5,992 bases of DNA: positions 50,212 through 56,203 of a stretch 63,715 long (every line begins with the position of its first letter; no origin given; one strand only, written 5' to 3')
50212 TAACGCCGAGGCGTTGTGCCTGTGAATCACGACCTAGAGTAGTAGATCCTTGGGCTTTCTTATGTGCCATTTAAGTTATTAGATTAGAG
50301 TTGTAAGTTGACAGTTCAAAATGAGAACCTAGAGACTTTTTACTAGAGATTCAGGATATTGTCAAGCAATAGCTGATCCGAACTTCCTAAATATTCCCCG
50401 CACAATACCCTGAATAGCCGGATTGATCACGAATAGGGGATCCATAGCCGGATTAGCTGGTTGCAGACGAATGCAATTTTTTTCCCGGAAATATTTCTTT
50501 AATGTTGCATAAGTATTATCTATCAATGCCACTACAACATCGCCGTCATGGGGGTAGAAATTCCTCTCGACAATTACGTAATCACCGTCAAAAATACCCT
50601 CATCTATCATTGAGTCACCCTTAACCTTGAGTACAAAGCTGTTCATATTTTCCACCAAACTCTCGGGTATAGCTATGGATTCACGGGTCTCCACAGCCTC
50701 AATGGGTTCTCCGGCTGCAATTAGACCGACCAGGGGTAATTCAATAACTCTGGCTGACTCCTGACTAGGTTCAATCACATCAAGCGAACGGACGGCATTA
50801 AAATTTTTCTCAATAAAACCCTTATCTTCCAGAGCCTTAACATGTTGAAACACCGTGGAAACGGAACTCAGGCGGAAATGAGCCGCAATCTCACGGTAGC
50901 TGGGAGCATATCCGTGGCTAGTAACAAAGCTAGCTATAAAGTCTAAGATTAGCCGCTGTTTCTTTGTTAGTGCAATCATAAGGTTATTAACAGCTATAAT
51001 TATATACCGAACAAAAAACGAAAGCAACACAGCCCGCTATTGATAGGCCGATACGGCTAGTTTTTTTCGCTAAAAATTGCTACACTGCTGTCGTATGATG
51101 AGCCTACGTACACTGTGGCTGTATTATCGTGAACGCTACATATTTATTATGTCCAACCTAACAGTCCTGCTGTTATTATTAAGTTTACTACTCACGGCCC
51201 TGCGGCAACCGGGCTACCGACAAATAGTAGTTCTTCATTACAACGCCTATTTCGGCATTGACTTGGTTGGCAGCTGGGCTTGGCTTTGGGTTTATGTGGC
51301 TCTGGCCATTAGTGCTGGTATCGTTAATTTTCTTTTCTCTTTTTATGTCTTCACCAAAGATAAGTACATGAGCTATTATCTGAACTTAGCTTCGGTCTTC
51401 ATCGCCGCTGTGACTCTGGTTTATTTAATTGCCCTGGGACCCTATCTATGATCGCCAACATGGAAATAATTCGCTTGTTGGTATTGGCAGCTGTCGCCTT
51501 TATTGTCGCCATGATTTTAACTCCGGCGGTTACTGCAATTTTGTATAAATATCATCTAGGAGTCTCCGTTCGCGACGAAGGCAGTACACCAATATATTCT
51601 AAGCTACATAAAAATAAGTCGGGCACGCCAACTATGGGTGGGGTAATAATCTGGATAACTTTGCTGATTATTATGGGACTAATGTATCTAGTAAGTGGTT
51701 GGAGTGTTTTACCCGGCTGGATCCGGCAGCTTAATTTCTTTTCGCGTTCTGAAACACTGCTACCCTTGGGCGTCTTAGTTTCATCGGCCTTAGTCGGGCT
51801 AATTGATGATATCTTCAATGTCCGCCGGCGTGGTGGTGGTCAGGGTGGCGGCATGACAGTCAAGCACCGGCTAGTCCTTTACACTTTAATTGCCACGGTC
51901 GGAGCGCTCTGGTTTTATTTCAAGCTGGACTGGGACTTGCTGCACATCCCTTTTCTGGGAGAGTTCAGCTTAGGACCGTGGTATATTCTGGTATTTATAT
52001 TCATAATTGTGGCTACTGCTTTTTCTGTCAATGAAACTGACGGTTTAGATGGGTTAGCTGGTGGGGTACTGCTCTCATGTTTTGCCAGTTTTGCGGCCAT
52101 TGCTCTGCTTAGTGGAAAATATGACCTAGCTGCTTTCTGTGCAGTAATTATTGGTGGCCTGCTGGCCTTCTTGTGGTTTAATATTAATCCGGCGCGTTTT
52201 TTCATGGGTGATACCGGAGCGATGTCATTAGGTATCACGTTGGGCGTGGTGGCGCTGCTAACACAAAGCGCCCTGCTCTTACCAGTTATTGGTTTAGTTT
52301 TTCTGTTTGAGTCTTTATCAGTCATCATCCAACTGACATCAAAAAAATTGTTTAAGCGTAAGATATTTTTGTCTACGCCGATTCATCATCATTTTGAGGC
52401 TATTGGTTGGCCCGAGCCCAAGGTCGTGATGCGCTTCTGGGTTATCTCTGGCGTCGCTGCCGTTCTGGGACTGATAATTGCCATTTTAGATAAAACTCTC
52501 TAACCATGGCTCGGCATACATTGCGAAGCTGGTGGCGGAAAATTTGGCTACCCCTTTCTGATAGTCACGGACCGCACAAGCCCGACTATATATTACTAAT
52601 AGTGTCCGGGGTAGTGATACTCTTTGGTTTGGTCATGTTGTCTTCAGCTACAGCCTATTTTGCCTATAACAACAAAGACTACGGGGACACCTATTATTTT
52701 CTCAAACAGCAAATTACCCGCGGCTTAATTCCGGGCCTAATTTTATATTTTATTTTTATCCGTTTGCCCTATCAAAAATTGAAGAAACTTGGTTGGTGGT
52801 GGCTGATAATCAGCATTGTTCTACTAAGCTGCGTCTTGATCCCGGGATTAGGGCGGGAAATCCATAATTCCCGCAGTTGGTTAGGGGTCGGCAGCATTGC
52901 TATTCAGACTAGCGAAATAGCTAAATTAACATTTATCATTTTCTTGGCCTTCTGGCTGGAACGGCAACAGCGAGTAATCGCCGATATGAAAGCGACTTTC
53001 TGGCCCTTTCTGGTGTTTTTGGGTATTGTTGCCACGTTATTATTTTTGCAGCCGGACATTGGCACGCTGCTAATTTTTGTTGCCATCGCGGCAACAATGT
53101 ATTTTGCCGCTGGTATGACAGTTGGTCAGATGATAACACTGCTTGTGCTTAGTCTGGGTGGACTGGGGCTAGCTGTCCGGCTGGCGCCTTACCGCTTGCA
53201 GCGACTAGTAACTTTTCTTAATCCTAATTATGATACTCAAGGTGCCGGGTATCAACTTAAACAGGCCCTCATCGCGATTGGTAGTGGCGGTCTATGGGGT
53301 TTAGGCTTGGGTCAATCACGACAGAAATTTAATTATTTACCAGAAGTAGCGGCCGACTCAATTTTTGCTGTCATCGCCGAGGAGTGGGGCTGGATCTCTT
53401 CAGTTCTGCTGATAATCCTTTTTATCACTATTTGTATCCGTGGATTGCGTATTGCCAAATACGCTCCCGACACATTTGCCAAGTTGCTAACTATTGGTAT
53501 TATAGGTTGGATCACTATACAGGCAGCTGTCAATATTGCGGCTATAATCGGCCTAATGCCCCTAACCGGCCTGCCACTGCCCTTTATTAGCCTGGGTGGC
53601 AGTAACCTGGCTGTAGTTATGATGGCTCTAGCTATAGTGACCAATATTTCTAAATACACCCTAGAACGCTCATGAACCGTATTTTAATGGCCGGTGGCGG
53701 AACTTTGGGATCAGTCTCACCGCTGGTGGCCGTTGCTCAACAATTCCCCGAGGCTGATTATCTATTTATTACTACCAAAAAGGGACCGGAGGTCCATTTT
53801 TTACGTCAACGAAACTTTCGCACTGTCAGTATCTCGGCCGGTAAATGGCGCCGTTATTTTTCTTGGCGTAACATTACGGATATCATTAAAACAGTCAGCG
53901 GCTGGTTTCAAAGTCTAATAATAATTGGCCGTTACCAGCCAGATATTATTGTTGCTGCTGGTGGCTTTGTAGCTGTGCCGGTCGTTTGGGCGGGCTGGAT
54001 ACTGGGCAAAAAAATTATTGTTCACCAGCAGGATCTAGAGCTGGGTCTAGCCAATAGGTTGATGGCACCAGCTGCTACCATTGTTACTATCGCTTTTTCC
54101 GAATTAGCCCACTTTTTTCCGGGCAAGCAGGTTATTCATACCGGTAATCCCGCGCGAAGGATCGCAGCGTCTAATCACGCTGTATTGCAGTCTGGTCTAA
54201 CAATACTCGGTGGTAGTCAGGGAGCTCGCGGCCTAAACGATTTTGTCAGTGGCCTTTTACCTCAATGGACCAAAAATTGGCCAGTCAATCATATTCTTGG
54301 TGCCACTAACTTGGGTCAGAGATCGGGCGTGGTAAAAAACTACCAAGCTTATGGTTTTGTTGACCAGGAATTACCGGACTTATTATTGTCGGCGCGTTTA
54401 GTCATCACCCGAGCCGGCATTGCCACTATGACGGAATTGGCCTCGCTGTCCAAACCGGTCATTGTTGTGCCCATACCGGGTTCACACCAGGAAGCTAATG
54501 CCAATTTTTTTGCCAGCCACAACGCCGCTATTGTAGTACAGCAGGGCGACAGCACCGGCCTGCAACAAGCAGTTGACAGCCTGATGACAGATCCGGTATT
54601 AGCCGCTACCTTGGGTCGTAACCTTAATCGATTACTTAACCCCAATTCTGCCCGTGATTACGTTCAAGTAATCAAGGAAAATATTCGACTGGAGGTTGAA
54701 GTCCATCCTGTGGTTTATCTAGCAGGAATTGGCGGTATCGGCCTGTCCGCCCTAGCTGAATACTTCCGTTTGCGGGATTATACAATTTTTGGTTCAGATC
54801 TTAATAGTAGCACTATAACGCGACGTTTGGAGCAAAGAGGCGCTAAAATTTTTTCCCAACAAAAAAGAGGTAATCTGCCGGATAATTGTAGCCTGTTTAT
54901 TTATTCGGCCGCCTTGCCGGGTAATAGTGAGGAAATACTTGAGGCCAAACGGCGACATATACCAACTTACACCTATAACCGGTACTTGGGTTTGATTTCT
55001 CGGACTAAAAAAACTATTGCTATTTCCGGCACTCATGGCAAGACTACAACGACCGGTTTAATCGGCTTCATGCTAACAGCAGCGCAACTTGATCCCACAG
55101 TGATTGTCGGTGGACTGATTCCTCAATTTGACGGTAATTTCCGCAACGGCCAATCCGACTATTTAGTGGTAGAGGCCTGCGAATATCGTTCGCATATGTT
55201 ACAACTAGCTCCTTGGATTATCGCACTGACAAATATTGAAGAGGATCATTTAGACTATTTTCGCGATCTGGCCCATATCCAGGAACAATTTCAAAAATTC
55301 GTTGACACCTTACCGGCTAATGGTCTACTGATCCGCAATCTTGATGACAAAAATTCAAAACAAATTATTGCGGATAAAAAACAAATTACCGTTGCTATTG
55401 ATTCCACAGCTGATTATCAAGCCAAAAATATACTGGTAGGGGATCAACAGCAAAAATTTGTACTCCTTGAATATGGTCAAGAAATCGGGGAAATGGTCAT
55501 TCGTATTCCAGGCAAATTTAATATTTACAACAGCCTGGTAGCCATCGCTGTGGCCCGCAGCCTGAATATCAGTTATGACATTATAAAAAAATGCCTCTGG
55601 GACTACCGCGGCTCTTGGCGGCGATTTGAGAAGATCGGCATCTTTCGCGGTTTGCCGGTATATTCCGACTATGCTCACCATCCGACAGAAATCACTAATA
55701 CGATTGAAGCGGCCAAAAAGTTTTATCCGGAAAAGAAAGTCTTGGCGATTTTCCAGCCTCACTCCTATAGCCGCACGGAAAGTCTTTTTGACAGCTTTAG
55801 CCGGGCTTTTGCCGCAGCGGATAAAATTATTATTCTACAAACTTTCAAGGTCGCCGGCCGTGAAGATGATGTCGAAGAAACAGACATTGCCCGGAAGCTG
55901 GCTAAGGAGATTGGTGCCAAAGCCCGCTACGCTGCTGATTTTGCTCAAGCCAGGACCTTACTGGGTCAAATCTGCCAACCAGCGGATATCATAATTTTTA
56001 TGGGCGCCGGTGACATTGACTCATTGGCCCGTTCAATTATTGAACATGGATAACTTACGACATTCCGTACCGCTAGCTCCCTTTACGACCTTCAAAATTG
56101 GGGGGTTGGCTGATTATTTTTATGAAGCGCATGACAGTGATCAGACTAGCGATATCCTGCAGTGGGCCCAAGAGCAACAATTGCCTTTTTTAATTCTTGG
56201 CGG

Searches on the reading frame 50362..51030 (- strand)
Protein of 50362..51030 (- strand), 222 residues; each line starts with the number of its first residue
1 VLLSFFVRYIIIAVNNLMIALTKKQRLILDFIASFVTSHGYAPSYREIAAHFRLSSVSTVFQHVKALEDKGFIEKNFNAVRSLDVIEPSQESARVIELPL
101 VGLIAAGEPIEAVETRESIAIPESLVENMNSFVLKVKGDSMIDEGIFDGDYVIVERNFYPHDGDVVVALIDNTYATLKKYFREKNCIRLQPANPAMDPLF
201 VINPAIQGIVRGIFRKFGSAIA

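Call 92: search_protein_families(library=pfam, max_evalue=0.001, proteins=[window:50362-51030:-])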
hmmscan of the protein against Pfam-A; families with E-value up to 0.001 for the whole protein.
window:50362-51030:- (222 aa): 3 families
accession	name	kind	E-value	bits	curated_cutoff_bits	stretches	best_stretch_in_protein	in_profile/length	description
PF00717.28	Peptidase_S24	-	1.1e-28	99.7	23.3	1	99-209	1-114/116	Peptidase S24-like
PF01726.22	LexA_DNA_bind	-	7.5e-19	67.7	23.7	1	18-81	1-64/65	LexA DNA binding domain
PF13730.12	HTH_36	-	7.3e-05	22.9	25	1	21-73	3-55/55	Helix-turn-helix domain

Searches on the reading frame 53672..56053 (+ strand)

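Call 92: search_protein_families(library=pfam, max_evalue=0.001, proteins=[window:53672-56053:+])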
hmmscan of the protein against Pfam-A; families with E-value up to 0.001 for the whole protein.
window:53672-56053:+ (793 aa): 5 families
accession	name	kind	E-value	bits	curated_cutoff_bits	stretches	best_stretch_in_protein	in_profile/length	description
PF08245.18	Mur_ligase_M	-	4.8e-29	102.2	24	1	451-628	1-200/200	Mur ligase middle domain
PF03033.26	Glyco_transf_28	-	4.6e-24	85.5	26.2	1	4-138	1-137/139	Glycosyltransferase family 28 N-terminal domain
PF04101.22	Glyco_tran_28_C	-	3e-23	83.1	22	1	176-308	2-144/166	Glycosyltransferase family 28 C-terminal domain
PF02875.26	Mur_ligase_C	-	5.8e-19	69.6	28.4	1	650-780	1-127/127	Mur ligase, glutamate ligase domain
PF01225.30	Mur_ligase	-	1.3e-15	58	21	1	350-446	4-94/95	Mur ligase family, catalytic domain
